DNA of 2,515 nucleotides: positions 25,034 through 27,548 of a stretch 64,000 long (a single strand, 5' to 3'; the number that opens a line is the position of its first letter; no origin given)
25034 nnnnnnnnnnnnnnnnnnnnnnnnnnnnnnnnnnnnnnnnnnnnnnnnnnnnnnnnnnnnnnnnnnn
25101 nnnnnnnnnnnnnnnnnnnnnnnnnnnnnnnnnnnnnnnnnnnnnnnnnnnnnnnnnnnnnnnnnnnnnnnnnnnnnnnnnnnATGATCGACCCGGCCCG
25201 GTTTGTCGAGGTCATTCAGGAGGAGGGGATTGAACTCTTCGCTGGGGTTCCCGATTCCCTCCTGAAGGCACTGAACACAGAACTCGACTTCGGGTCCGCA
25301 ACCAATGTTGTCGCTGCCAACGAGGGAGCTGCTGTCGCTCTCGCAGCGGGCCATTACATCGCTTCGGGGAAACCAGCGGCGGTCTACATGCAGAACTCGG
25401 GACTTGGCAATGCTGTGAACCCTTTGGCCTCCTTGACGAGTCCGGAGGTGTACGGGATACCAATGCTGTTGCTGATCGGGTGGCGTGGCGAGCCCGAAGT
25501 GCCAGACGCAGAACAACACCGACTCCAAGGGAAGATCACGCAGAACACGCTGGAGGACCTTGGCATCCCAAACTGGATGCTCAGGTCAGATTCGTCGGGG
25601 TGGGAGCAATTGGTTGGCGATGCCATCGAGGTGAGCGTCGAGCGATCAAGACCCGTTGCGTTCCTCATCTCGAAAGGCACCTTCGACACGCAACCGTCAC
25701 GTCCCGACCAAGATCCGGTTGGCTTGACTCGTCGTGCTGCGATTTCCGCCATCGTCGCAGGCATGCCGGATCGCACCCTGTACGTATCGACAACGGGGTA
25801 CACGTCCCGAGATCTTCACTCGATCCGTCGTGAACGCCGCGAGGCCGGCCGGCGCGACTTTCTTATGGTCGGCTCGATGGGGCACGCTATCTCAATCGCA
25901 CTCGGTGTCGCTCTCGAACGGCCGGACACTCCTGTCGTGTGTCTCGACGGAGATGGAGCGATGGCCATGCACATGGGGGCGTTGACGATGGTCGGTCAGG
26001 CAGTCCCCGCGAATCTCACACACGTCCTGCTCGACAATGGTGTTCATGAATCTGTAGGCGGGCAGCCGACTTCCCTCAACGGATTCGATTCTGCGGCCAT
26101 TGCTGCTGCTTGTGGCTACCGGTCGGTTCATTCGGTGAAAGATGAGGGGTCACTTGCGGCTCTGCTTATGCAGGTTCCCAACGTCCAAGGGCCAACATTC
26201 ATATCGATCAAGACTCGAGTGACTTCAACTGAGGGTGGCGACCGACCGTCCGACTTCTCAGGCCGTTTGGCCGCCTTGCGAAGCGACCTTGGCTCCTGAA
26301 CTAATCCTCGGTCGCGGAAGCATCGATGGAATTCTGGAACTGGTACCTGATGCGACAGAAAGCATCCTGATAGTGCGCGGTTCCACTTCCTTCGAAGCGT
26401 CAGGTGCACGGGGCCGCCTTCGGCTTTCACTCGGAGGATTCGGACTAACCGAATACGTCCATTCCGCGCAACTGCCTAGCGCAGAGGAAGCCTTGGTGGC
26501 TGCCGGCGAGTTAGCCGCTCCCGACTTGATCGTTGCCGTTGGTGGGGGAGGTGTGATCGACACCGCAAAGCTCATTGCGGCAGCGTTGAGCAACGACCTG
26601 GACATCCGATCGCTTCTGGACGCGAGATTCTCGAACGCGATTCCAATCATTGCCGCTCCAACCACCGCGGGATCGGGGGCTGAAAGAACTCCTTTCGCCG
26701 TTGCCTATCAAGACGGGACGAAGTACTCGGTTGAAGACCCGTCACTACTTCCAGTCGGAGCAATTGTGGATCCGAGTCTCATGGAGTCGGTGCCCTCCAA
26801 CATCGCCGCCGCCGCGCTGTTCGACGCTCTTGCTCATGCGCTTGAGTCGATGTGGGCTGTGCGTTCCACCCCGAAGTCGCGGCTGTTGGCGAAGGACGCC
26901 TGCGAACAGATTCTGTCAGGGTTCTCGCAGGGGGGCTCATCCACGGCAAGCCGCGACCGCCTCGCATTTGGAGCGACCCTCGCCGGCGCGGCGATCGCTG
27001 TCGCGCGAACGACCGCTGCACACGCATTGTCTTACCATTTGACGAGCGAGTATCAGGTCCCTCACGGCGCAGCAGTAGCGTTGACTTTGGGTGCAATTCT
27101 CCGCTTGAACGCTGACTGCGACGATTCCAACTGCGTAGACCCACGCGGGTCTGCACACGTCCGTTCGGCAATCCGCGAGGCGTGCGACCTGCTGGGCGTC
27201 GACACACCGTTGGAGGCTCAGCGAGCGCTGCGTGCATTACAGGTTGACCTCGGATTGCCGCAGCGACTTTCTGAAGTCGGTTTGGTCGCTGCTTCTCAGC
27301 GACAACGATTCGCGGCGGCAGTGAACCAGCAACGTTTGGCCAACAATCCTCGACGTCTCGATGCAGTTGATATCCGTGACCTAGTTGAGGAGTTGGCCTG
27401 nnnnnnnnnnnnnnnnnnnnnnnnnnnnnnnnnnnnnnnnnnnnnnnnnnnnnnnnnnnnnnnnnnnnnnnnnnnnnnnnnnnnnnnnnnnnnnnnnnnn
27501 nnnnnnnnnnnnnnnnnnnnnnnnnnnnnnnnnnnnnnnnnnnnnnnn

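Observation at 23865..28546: Phosphonate operon built from teichoic-acid-type parts: TagD-like cytidylyltransferase::PepM fusion, Ppd, Fe-ADH, TagF-like transferase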

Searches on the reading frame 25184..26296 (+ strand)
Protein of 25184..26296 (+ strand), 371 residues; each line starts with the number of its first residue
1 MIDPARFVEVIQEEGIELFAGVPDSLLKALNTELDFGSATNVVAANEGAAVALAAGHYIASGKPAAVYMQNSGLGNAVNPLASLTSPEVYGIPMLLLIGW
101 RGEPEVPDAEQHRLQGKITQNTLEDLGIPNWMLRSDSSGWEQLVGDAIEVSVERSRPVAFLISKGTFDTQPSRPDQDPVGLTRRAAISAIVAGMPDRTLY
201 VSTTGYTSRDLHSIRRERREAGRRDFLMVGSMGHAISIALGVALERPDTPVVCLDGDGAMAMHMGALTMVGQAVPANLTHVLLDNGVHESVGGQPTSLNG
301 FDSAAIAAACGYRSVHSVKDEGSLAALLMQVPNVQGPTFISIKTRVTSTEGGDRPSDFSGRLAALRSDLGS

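Call 5: search_protein_families(library=pfam, proteins=[window:25184-26296:+], max_evalue=0.01)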
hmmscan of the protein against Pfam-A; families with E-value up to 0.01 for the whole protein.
window:25184-26296:+ (371 aa): 3 families
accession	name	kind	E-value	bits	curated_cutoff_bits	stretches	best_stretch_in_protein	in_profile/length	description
PF02775.26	TPP_enzyme_C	-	8.2e-18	65.1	21.9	1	228-342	26-151/151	Thiamine pyrophosphate enzyme, C-terminal TPP binding domain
PF02776.23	TPP_enzyme_N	-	4.3e-13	49.5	26.8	1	7-121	7-117/119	Thiamine pyrophosphate enzyme, N-terminal TPP binding domain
PF13292.11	DXP_synthase_N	-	0.0053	16.5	21.2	1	220-305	101-193/274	1-deoxy-D-xylulose-5-phosphate synthase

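Call 6: search_protein_families(library=ncbifam, proteins=[window:25184-26296:+], max_evalue=0.01)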
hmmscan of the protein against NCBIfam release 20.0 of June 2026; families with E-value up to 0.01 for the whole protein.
window:25184-26296:+ (371 aa): 53 families (the best 25 are shown)
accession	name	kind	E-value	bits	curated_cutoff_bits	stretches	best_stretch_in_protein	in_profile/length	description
TIGR03297.1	Ppyr-DeCO2ase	equivalog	2.1e-120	402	312.5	1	15-356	1-346/360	phosphonopyruvate decarboxylase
TIGR03846.1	sulfopy_beta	equivalog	5.1e-34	117.8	221.5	1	183-346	1-158/182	sulfopyruvate decarboxylase subunit beta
NF004813.0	PRK06163.1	equivalog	1.7e-29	103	240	1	222-346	47-174/202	hypothetical protein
TIGR03845.1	sulfopyru_alph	equivalog_domain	1.5e-23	83.5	147.95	1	8-164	5-157/160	sulfopyruvate decarboxylase subunit alpha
NF006016.1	PRK08155.1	equivalog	5.2e-11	41.7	870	2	229-286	408-464/554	acetolactate synthase large subunit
NF005485.1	PRK07092.1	equivalog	7e-11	41.6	493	1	171-346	338-520/523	benzoylformate decarboxylase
NF006052.0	PRK08199.1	subfamily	1.5e-10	40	539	1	228-288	413-472/559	thiamine pyrophosphate protein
TIGR00118.1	acolac_lg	equivalog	2.9e-10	39.2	538.35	2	229-287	409-466/557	biosynthetic-type acetolactate synthase large subunit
NF006203.0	PRK08327.1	equivalog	9.2e-10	37.6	456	2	228-291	430-494/571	thiamine pyrophosphate-requiring protein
NF005712.0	PRK07524.1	subfamily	1.2e-09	37.2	500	1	181-345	359-530/536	5-guanidino-2-oxopentanoate decarboxylase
NF005713.0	PRK07525.1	subfamily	1.9e-09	36.5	620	1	177-285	382-489/592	sulfoacetaldehyde acetyltransferase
NF005760.0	PRK07586.1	equivalog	9.2e-09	34.8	363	1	170-285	326-439/514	acetolactate synthase large subunit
NF006591.0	PRK09124.1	equivalog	1.2e-08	33.7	792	1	227-344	405-529/574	ubiquinone-dependent pyruvate dehydrogenase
NF005364.0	PRK06882.1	equivalog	1.3e-08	33.7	1083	1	229-272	420-463/574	acetolactate synthase 3 large subunit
NF004772.0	PRK06112.1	subfamily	1.4e-08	33.5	673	1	229-345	436-560/578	acetolactate synthase catalytic subunit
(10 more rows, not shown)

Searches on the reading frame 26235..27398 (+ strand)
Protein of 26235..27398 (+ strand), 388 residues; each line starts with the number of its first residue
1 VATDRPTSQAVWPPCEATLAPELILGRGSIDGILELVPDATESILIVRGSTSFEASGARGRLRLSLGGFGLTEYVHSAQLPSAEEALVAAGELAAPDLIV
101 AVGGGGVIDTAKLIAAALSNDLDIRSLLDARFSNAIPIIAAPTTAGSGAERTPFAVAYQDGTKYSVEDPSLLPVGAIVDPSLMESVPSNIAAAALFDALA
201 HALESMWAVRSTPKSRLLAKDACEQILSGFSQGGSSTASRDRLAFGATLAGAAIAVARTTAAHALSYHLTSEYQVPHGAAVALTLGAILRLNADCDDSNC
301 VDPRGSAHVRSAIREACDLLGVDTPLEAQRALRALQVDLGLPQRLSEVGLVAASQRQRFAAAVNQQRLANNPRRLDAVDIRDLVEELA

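Call 5: search_protein_families(library=pfam, proteins=[window:26235-27398:+], max_evalue=0.01)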
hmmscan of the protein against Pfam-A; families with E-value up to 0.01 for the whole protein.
window:26235-27398:+ (388 aa): 3 families
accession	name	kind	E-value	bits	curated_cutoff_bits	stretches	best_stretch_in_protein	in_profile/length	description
PF00465.25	Fe-ADH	-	1.5e-28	99.9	31.3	1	22-180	3-168/168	Iron-containing alcohol dehydrogenase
PF25137.1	ADH_Fe_C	-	1.7e-26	93.6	27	1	192-386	2-192/194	Fe-containing alcohol dehydrogenase family, C-terminal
PF13685.12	Fe-ADH_2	-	5.5e-09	36.6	28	1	41-118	19-97/149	Iron-containing alcohol dehydrogenase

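Call 6: search_protein_families(library=ncbifam, proteins=[window:26235-27398:+], max_evalue=0.01)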
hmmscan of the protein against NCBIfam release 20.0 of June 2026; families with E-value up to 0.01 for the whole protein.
window:26235-27398:+ (388 aa): 18 families
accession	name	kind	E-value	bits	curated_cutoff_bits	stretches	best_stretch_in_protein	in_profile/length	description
TIGR03405.1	Phn_Fe-ADH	equivalog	3.7e-49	167.4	423.7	1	93-369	78-350/355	iron-containing alcohol dehydrogenase PsrA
TIGR02638.1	lactal_redase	equivalog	1e-37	129.8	523.15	1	91-383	82-378/379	lactaldehyde reductase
NF010378.0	PRK13805.1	equivalog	3.9e-37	127.6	951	1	94-384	540-860/872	bifunctional acetaldehyde-CoA/alcohol dehydrogenase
NF007911.0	PRK10624.1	equivalog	4.7e-34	118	537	1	94-385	86-379/382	lactaldehyde reductase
NF041833.1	Fe_ADH_ErcA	equivalog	7.4e-34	117.5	550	1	19-386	7-380/382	alcohol dehydrogenase-like regulatory protein ErcA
NF058672.1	4HyButDHCUPNE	equivalog_domain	5.3e-32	111.4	500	1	92-386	81-376/378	4-hydroxybutyrate dehydrogenase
NF053866.1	CholDhdGbsBBac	equivalog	8e-29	100.4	550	1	97-381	96-384/392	choline dehydrogenase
NF050025.1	SulfAcetaldRedSarD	equivalog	7.7e-28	97.4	700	1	67-385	57-382/385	sulfoacetaldehyde reductase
NF011998.0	PRK15454.1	equivalog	1.4e-27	96.5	556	1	87-383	98-390/395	ethanolamine utilization ethanol dehydrogenase EutG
NF007363.0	PRK09860.1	equivalog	1.8e-24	86.6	581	1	95-338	88-335/383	L-threonine dehydrogenase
NF011717.0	PRK15138.1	equivalog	1.2e-17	64.1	645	1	23-354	12-352/387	alcohol dehydrogenase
NF041822.1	daptide_DH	equivalog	1.6e-15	56.9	300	1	75-206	34-175/363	daptide-type RiPP biosynthesis dehydogenase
NF006941.0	PRK09423.1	subfamily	2.3e-09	36.5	336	1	23-214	11-188/367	glycerol dehydrogenase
NF002022.0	PRK00843.1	equivalog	1.1e-07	31.2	413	1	21-200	12-174/350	NAD(P)-dependent glycerol-1-phosphate dehydrogenase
NF053832.1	GlycoaldRedHalo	equivalog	1.7e-05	24.1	550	1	23-214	11-188/363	glycolaldehyde reductase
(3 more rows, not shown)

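Call 28: search_solved_structures(query=window:26235-27398:+, max_evalue=0.00001, show_alignments=0)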
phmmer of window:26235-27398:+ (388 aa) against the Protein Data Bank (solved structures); distinct sequences matched with E-value up to 0.00001: 41.
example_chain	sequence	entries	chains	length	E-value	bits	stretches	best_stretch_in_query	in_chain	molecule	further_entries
13he_A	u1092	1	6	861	1.2e-28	103.6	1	81-294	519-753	Aldehyde-alcohol dehydrogenase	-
8uhw_A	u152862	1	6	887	1.3e-28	103.5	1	81-294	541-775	Aldehyde-alcohol dehydrogenase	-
6scg_A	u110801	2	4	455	4.2e-28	101.8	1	26-353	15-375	Aldehyde-alcohol dehydrogenase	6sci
6tqh_A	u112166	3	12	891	1.8e-27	99.7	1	26-353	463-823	Aldehyde-alcohol dehydrogenase | Bifunctional aldehyde-alcohol dehydrogenase AdhE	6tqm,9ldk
6ahc_A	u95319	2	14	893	1.9e-27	99.7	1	26-353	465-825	Aldehyde-alcohol dehydrogenase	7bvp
9ldl_C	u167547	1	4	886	4.6e-27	98.4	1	22-363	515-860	Aldehyde dehydrogenase family protein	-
1o2d_A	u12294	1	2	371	1.3e-26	97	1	43-290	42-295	Alcohol dehydrogenase, iron-containing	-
1vhd_A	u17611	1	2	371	1.3e-26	96.9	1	43-290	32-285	alcohol dehydrogenase, iron-containing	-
7qnj_AAA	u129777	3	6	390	1.6e-26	96.6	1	25-383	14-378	Lactaldehyde reductase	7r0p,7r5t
7qlg_AAA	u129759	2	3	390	2.8e-26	95.8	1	25-383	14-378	Lactaldehyde reductase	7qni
7qls_AAA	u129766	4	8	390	3.1e-26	95.7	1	25-383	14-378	Lactaldehyde reductase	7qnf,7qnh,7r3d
7dag_A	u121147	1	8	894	3.6e-26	95.5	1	85-354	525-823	Aldehyde-alcohol dehydrogenase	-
7qlq_AAA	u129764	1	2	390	3.9e-26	95.4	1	25-383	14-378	Lactaldehyde reductase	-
2bi4_A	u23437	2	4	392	4.9e-26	95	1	25-383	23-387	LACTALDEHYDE REDUCTASE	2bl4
1rrm_A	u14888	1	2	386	5.5e-26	94.9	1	25-383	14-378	Lactaldehyde reductase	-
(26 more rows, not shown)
